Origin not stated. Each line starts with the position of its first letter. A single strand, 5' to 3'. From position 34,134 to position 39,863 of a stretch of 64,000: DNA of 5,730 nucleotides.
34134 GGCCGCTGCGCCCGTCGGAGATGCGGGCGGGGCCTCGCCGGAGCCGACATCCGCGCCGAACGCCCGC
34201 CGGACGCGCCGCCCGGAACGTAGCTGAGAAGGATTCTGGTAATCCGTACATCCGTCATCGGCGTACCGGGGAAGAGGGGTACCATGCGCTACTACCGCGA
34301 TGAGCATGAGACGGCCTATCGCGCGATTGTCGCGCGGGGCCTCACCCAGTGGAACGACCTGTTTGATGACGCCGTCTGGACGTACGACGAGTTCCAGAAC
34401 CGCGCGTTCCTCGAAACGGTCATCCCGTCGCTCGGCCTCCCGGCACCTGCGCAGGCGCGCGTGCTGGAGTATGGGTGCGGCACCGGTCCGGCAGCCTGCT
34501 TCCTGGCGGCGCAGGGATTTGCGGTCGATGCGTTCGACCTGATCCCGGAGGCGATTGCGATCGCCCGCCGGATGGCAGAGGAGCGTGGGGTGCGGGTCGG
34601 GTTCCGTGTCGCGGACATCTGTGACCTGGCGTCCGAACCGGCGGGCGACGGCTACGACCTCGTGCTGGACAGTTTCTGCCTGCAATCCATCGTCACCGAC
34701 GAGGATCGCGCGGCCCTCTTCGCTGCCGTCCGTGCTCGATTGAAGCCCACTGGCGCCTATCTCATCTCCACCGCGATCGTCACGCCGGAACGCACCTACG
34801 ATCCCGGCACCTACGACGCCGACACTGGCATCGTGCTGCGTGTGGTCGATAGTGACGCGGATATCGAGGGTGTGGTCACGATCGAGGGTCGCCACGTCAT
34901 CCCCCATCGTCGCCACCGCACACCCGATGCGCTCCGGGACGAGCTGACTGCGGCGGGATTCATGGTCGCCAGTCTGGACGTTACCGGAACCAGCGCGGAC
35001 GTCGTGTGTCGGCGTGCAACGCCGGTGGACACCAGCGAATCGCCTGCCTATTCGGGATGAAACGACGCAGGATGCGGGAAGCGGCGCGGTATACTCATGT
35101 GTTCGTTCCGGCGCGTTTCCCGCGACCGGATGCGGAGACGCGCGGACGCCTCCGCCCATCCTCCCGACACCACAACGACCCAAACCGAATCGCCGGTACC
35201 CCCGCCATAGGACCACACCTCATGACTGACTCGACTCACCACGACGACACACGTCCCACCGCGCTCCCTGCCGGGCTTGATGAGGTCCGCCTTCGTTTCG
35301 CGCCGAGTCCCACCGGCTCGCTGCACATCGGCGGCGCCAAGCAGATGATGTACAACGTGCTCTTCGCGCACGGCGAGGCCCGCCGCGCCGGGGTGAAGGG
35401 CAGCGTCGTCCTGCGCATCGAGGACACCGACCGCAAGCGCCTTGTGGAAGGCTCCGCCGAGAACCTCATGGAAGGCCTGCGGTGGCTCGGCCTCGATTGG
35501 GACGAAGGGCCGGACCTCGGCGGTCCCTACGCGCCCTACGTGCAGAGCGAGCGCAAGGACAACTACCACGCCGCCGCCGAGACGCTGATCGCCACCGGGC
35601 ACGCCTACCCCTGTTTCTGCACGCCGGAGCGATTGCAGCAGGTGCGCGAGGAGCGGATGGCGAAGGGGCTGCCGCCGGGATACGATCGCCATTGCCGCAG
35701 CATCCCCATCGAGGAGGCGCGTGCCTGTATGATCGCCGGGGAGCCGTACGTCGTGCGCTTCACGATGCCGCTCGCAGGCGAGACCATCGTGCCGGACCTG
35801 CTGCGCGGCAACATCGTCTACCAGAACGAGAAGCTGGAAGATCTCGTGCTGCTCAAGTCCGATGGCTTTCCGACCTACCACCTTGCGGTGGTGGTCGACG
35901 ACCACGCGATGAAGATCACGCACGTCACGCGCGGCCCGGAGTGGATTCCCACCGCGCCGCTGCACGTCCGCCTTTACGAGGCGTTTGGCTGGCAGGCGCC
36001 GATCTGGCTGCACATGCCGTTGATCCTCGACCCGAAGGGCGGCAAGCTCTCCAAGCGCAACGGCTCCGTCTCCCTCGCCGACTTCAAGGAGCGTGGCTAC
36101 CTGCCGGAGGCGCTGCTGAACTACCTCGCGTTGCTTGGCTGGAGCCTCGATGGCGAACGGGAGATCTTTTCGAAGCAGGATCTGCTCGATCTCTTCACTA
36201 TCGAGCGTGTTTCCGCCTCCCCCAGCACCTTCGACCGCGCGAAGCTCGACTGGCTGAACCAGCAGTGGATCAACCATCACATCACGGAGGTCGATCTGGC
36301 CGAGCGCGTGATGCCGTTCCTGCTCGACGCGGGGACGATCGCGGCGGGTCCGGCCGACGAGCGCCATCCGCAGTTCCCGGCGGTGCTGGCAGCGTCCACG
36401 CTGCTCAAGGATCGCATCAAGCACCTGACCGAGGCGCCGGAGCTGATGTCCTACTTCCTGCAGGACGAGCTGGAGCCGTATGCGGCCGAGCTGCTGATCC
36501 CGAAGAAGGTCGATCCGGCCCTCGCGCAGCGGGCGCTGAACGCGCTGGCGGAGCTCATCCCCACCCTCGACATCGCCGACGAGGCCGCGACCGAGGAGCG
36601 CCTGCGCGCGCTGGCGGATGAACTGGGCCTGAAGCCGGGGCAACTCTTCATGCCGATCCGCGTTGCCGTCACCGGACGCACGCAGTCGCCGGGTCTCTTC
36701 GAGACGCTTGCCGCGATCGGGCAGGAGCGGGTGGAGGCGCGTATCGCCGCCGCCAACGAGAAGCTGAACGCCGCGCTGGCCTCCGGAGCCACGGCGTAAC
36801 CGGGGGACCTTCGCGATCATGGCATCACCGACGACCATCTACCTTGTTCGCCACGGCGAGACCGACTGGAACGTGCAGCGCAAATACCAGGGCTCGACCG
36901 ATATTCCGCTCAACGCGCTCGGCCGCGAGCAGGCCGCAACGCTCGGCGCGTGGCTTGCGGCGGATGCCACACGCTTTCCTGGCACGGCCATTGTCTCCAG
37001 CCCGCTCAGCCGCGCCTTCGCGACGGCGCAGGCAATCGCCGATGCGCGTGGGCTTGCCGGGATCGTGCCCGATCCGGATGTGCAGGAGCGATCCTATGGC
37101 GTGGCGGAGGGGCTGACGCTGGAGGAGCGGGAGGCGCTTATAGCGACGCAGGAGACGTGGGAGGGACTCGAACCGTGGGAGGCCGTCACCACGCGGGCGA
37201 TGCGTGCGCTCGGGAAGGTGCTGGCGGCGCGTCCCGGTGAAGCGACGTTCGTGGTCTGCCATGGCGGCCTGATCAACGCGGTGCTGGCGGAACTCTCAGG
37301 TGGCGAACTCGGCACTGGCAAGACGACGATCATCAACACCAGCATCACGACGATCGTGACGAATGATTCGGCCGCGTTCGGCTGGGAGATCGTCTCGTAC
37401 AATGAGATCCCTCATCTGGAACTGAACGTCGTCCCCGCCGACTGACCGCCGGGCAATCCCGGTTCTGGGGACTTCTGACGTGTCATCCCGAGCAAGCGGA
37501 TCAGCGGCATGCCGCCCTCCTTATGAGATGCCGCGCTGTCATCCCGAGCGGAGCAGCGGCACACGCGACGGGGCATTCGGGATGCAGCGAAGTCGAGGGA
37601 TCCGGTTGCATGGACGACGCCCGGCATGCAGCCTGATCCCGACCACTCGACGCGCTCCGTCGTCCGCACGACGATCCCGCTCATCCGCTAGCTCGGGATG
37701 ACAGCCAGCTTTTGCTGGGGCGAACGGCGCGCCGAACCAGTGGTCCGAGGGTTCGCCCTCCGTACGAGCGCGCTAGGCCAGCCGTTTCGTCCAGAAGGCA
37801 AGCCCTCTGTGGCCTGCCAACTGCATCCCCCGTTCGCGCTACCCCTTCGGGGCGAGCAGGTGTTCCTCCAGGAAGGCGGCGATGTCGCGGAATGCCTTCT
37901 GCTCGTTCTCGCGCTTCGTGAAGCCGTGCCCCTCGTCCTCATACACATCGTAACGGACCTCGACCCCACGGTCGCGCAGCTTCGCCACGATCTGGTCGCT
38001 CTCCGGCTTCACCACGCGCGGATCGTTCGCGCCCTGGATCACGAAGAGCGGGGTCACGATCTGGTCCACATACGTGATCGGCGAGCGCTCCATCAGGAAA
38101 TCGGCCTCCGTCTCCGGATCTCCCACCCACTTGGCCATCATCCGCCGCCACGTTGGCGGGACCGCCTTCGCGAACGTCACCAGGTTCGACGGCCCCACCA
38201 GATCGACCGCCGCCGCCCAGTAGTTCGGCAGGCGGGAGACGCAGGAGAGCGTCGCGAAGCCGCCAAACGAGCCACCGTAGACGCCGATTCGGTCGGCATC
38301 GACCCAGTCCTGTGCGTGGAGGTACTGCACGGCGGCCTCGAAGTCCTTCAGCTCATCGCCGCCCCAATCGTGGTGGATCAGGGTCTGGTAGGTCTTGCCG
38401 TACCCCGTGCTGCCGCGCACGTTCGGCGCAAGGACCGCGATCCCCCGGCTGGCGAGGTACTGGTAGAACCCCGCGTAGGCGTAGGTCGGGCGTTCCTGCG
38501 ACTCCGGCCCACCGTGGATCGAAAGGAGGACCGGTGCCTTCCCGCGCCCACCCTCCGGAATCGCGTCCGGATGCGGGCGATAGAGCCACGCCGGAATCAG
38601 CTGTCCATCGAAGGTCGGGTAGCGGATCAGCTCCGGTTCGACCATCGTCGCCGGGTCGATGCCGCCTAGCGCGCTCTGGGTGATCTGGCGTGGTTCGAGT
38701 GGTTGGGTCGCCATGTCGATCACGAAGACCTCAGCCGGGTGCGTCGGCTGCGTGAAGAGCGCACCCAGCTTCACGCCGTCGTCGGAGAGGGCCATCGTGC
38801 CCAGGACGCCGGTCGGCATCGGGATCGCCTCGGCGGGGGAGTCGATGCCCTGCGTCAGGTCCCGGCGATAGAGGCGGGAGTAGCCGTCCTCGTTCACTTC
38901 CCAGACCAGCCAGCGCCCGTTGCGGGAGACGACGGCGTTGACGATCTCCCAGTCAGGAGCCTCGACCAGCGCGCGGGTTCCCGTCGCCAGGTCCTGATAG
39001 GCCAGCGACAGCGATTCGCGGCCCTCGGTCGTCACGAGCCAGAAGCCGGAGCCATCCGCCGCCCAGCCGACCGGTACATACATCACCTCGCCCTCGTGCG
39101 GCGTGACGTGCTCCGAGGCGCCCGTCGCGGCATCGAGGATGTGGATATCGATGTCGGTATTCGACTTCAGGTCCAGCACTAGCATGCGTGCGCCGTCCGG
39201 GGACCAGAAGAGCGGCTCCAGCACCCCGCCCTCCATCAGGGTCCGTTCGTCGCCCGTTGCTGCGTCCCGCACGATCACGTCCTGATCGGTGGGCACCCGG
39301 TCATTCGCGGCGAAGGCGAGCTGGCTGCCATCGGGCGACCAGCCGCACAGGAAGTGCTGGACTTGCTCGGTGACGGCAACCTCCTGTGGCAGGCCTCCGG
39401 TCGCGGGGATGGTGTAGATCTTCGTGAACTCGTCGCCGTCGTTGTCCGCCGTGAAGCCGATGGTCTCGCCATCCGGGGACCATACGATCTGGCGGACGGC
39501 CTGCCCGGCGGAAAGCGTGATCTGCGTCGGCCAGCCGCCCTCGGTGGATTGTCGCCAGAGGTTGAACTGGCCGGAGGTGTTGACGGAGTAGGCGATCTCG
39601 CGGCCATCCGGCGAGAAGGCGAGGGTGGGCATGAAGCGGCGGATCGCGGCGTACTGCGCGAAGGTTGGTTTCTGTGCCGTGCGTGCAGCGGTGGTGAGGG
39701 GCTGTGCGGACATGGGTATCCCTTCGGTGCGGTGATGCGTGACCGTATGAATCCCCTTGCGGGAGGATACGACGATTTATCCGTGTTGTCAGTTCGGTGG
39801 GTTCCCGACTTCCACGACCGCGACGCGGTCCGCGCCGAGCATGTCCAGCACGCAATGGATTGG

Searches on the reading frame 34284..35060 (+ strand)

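Call 71: search_protein_families(library=pfam, proteins=[window:34284-35060:+], max_evalue=0.00001)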
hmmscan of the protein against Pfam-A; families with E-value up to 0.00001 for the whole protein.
window:34284-35060:+ (258 aa): 6 families
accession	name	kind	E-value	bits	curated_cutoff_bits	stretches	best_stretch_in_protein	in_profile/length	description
PF13649.12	Methyltransf_25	-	1.7e-16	61.1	27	1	60-157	1-97/97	Methyltransferase domain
PF13489.12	Methyltransf_23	-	5.1e-13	49.5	27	1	41-230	7-163/164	Methyltransferase domain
PF13847.12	Methyltransf_31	-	1e-11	45.1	27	1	58-164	5-112/145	Methyltransferase domain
PF08241.18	Methyltransf_11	-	2.3e-11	44.6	21.2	1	61-160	1-94/95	Methyltransferase domain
PF08242.18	Methyltransf_12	-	3.9e-11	44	30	1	61-157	1-96/98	Methyltransferase domain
PF03848.20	TehB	-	5.2e-07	29.7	20.4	1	58-168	32-139/193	Tellurite resistance protein TehB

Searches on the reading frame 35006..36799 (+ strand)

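Call 71: search_protein_families(library=pfam, proteins=[window:35006-36799:+], max_evalue=0.00001)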
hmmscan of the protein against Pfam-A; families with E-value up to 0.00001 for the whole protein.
window:35006-36799:+ (597 aa): 2 families
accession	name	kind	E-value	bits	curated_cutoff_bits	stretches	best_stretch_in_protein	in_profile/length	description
PF00749.27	tRNA-synt_1c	-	5.1e-96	321.7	23.4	1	93-416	1-314/314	tRNA synthetases class I (E and Q), catalytic domain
PF19269.4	Anticodon_2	-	7.7e-29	101.3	23.6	1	431-583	2-140/141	Anticodon binding domain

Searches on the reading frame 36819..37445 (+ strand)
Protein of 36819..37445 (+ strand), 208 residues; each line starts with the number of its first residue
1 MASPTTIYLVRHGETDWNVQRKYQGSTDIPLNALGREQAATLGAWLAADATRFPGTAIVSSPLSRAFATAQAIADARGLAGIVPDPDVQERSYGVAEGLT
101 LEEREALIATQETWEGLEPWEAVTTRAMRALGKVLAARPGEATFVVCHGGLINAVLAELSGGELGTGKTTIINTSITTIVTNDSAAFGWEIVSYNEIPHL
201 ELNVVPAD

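Call 55: search_protein_families(library=pfam, proteins=[window:36819-37445:+], max_evalue=0.00001)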
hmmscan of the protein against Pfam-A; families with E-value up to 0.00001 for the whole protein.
window:36819-37445:+ (208 aa): 1 family
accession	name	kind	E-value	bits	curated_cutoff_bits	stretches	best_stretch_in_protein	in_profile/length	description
PF00300.27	His_Phos_1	-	3.9e-44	151.1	21.7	1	7-195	1-192/194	Histidine phosphatase superfamily (branch 1)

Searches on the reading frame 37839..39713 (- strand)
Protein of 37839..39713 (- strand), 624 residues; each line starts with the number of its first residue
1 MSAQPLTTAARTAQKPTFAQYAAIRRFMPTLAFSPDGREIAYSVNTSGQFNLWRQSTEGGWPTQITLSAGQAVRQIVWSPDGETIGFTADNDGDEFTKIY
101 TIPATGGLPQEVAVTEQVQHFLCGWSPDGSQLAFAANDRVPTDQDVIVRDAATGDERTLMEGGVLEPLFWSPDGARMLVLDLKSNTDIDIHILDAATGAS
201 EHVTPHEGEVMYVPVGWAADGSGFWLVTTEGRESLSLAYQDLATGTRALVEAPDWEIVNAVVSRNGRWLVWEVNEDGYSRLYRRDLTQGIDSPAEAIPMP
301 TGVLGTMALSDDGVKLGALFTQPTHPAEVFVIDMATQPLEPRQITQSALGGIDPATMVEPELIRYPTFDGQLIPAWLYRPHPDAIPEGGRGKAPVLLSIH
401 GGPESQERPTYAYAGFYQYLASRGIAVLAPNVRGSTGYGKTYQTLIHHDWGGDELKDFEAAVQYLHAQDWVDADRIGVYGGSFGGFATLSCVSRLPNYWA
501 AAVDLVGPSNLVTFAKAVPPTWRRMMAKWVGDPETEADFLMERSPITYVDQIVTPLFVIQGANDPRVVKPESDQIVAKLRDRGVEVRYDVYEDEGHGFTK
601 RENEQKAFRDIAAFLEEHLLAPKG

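Call 55: search_protein_families(library=pfam, proteins=[window:37839-39713:-], max_evalue=0.00001)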
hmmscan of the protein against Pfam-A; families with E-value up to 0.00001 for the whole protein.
window:37839-39713:- (624 aa): 8 families
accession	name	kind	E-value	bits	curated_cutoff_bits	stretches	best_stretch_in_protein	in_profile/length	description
PF00326.27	Peptidase_S9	-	9.1e-48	163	22.6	1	418-619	8-210/213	Prolyl oligopeptidase family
PF20434.5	BD-FAE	-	1.3e-14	54.7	26.8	1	385-579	5-215/215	BD-FAE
PF07676.18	PD40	-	2e-13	50.3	20.9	0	32-54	15-38/38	WD40-like Beta Propeller Repeat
PF01738.24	DLH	-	2.8e-13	50.4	21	1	420-604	37-194/217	Dienelactone hydrolase family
PF02129.25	Peptidase_S15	-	1.1e-10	42.1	23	1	369-511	1-132/262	X-Pro dipeptidyl-peptidase (S15 family)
PF25174.1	Beta-prop_THOC3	-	7.7e-10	38.7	305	0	29-140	6-111/272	THOC3 beta-propeller domain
PF12146.15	Hydrolase_4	-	3.7e-09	36.7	27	1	397-531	8-131/239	Serine aminopeptidase, S33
PF07859.19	Abhydrolase_3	-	6.6e-06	26.5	25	0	455-599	49-209/210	alpha/beta hydrolase fold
